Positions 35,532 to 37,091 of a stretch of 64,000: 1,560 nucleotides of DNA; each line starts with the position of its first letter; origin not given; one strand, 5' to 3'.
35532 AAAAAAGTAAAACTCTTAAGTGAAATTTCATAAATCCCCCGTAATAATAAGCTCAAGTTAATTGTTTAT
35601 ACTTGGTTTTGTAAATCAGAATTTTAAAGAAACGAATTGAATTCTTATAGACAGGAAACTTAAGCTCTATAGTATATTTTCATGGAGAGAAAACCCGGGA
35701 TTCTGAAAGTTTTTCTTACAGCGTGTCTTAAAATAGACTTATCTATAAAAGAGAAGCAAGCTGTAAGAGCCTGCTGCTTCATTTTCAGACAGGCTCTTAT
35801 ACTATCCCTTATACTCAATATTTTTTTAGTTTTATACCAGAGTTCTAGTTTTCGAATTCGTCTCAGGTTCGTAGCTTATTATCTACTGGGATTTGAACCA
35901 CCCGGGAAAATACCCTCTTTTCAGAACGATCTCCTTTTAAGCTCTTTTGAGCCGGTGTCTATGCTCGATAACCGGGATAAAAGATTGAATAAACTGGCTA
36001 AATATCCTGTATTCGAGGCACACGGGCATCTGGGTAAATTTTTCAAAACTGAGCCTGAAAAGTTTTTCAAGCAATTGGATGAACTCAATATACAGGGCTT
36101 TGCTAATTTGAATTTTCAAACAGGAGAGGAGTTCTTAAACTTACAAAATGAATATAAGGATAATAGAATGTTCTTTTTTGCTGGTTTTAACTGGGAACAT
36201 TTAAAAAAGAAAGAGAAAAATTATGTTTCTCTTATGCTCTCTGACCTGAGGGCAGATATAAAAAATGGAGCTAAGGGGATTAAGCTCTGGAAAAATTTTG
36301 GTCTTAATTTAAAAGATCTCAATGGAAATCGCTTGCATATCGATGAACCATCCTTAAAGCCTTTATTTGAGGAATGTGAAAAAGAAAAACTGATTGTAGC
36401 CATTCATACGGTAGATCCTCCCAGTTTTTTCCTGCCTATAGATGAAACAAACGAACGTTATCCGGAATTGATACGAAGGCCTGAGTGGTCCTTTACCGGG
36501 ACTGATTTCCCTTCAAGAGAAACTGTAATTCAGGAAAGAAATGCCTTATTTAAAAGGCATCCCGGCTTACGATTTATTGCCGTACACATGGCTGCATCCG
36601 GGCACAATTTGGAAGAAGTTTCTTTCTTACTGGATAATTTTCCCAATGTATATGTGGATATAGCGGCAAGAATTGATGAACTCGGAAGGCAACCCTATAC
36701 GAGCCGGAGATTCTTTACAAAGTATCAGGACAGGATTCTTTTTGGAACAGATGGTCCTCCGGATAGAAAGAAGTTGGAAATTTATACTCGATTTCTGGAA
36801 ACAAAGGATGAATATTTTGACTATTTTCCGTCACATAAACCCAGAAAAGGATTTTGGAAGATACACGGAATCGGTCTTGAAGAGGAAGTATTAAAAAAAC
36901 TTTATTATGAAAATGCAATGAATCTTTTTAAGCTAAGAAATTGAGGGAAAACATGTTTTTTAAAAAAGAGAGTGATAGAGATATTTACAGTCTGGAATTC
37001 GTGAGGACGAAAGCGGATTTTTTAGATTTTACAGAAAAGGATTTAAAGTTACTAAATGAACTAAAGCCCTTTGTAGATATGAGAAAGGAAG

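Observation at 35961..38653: Two-gene operon: amidohydrolase-2 enzyme coupled to a soluble chemoreceptor combining a HemAT-like globin sensor, an MCP signalling domain and a CZB zinc-binding domain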

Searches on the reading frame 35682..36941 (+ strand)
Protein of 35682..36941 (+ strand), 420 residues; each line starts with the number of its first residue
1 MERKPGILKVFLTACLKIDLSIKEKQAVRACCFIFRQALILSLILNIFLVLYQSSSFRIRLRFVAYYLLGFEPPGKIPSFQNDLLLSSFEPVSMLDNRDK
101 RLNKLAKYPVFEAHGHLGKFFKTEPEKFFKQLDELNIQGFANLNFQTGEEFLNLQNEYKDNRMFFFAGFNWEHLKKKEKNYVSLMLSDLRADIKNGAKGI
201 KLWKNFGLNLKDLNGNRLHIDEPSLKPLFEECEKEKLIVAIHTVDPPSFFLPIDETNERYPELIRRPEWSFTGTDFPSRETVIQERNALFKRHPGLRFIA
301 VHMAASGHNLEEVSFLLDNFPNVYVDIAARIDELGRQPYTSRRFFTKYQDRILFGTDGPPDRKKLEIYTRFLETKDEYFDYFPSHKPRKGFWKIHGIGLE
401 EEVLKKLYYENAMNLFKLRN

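Call 4: search_protein_families(library=pfam, proteins=[window:35682-36941:+], max_evalue=1)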
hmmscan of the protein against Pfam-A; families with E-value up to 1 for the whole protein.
window:35682-36941:+ (420 aa): 2 families
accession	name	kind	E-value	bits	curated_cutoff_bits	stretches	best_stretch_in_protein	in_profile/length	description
PF04909.20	Amidohydro_2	-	5.8e-22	79.2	26.4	1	190-418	99-289/289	Amidohydrolase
PF16795.10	Phage_integr_3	-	0.0073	16.7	27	1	98-139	51-92/161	Archaeal phage integrase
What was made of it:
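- On Amidohydrolase-2 superfamily (PF04909), for the upstream gene: Pfam scores 79.2 bits (call 4).
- Checked: The upstream ORF is an Amidohydro_2 protein (79.2 bits, call 4).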

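Call 43: search_solved_structures(query=A2, max_evalue=0.001, show_alignments=1)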
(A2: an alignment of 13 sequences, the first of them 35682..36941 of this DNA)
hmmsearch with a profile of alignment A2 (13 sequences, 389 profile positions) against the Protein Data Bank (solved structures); distinct sequences matched with E-value up to 0.001: 0.
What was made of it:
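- On Amidohydrolase-2 superfamily (PF04909), for the upstream gene: No solved relative is detectable by sequence (call 43), so the substrate is unknown.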

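Call 44: search_protein_families(library=ncbifam, proteins=[window:35682-36941:+], max_evalue=0.01)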
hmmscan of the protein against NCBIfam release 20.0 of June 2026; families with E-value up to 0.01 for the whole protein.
window:35682-36941:+ (420 aa): 0 families
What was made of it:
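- Tried and rejected: The hydrolase family profile gave no PDB hit and the single protein gave no NCBIfam hit (calls 43, 44), so no substrate could be proposed.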

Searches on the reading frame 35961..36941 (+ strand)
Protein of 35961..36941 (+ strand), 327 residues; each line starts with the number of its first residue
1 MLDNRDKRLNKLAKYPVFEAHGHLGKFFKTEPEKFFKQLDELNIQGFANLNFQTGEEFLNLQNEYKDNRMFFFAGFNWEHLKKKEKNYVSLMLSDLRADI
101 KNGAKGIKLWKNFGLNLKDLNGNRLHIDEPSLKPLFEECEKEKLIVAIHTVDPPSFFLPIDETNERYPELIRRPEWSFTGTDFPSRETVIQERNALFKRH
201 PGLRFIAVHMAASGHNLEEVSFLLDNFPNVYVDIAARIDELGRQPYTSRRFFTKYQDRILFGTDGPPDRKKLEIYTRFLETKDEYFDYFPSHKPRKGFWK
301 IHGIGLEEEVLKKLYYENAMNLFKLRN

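Call 15: find_homologous_proteins(query=window:35961-36941:+, max_evalue=0.00001)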
Query window:35961-36941:+ (327 aa): 7120 proteins with E <= 0.00001 among 8000 candidates; the best 120 are listed.
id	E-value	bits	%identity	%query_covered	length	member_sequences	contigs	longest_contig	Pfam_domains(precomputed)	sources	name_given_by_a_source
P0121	2.7e-221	752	100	100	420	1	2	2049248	PF04909.21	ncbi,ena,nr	ncbi:MAG: amidohydrolase family protein [Leptospiraceae bacterium]|nr:amidohydrolase family protein 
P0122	4.2e-133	462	62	99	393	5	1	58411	PF04909.21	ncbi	-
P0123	1.5e-132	460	63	99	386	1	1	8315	PF04909.21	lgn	-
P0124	1.5e-132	460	59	100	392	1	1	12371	PF04909.21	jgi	jgi:predicted TIM-barrel fold metal-dependent hydrolase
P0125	8.2e-132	458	60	100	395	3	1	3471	PF04909.21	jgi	jgi:predicted TIM-barrel fold metal-dependent hydrolase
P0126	2.4e-129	450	61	98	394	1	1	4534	PF04909.21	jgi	jgi:predicted TIM-barrel fold metal-dependent hydrolase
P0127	2.7e-129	449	58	99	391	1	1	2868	PF04909.21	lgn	-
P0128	4.8e-129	449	61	99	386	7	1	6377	PF04909.21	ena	-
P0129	4.9e-129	449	60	99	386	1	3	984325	PF04909.21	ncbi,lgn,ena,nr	ncbi:MAG: amidohydrolase family protein [Leptospiraceae bacterium]|nr:amidohydrolase family protein 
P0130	2.3e-127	443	60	99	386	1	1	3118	PF04909.21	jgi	jgi:hypothetical protein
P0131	1.2e-126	441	60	98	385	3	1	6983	PF04909.21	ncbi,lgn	-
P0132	1.4e-126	441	60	98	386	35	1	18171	PF04909.21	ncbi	-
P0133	2.0e-126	440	60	99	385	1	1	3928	PF04909.21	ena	-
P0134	1.6e-124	434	58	100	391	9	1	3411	PF04909.21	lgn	-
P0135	2.3e-124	433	57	99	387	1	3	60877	PF04909.21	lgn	-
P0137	1.9e-123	430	59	99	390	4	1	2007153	PF04909.21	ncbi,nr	ncbi:MAG: amidohydrolase family protein [Leptospiraceae bacterium]|nr:amidohydrolase family protein 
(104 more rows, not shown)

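Call 16: find_encoding_contigs(protein=P0121, flank=8000, max_places=3)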
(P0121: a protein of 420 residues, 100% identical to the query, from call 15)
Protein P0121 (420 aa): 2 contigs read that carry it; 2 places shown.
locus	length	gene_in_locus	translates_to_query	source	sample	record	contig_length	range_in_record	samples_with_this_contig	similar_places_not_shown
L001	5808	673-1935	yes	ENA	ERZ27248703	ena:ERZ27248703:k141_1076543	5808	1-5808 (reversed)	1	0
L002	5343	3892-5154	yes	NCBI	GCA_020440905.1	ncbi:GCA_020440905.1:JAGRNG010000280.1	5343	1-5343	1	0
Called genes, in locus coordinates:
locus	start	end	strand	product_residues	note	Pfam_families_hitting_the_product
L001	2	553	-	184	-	?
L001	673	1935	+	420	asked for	PF04909:Amidohydro_2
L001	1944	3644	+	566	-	PF11563:Protoglobin, PF00015:MCPsignal, PF13682:CZB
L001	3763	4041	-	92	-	-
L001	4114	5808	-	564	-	?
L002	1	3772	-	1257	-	PF11974:bMG3, PF01835:MG2, PF07703:A2M_BRD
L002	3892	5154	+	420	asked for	PF04909:Amidohydro_2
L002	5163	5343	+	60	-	PF11563:Protoglobin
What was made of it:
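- Checked: The gene therefore starts at 35682 (420 aa), as annotated in GenBank (calls 15, 16).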

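Call 17: find_encoding_contigs(protein=P0129, flank=8000, max_places=3)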
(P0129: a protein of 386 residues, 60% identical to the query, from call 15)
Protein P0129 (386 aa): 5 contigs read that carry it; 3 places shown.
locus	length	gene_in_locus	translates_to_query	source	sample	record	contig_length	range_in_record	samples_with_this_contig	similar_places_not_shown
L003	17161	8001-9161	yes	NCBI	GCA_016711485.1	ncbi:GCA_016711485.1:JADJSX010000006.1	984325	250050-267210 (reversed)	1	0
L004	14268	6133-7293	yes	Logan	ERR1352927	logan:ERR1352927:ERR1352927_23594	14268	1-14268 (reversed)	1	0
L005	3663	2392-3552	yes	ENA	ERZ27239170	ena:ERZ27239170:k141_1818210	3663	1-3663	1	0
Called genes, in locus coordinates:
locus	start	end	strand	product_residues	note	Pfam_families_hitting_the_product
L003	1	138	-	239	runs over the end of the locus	PF01863:YgjP-like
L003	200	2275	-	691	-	PF17191:RecG_wedge, PF00270:DEAD, PF04851:ResIII, PF00271:Helicase_C, PF19833:RecG_dom3_C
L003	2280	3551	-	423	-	PF24096:DUF7379 (weak)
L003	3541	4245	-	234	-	-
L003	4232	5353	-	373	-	PF01041:DegT_DnrJ_EryC1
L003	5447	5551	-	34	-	PF13366:PDDEXK_3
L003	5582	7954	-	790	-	PF02190:LON_substr_bdg, PF07724:AAA_2 (weak), PF00004:AAA, PF07728:AAA_5 (weak), PF22667:Lon_lid, PF05362:Lon_C, PF13541:ChlI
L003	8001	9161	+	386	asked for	PF04909:Amidohydro_2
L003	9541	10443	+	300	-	PF11389:Porin_OmpL1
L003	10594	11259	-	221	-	PF07588:DUF1554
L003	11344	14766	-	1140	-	PF17757:UvrB_inter, PF02559:CarD_TRCF_RID, PF00270:DEAD, PF04851:ResIII, PF00271:Helicase_C, PF03461:TRCF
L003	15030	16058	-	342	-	-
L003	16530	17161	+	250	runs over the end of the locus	-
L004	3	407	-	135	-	?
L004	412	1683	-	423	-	PF24096:DUF7379 (weak)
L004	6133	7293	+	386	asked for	PF04909:Amidohydro_2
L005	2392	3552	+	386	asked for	PF04909:Amidohydro_2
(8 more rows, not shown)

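Call 18: find_encoding_contigs(protein=P0137, flank=8000, max_places=3)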
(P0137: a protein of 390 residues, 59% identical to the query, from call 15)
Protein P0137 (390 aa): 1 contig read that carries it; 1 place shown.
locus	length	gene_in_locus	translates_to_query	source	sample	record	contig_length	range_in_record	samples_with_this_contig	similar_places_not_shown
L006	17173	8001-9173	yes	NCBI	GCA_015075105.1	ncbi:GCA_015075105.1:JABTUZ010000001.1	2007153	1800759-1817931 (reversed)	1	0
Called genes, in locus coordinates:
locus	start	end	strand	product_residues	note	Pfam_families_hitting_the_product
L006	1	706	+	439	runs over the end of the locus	PF00919:UPF0004, PF04055:Radical_SAM, PF01938:TRAM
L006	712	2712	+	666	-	PF03739:LptF_LptG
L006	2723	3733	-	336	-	PF08240:ADH_N, PF00107:ADH_zinc_N, PF13602:ADH_zinc_N_2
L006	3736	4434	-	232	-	-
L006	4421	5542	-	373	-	PF00155:Aminotran_1_2 (weak), PF01041:DegT_DnrJ_EryC1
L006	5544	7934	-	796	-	PF02190:LON_substr_bdg, PF00004:AAA, PF07728:AAA_5, PF13401:AAA_22 (faint), PF22667:Lon_lid, PF05362:Lon_C, PF13541:ChlI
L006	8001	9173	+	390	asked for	PF04909:Amidohydro_2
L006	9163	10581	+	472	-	PF00890:FAD_binding_2 (faint), PF01134:GIDA (weak), PF03486:HI0933_like (faint), PF07992:Pyr_redox_2, PF12831:FAD_oxidored (weak), PF13738:Pyr_redox_3, PF00070:Pyr_redox, PF02852:Pyr_redox_dim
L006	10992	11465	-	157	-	-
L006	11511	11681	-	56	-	PF04072:LCM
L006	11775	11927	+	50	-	-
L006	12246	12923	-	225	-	-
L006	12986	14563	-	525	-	PF00015:MCPsignal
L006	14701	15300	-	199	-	-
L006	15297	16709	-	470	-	PF00072:Response_reg, PF00990:GGDEF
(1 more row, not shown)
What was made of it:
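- Hydrolase orthologues (55-63% identity) in other Leptospiraceae have different downstream genes (calls 17, 18).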
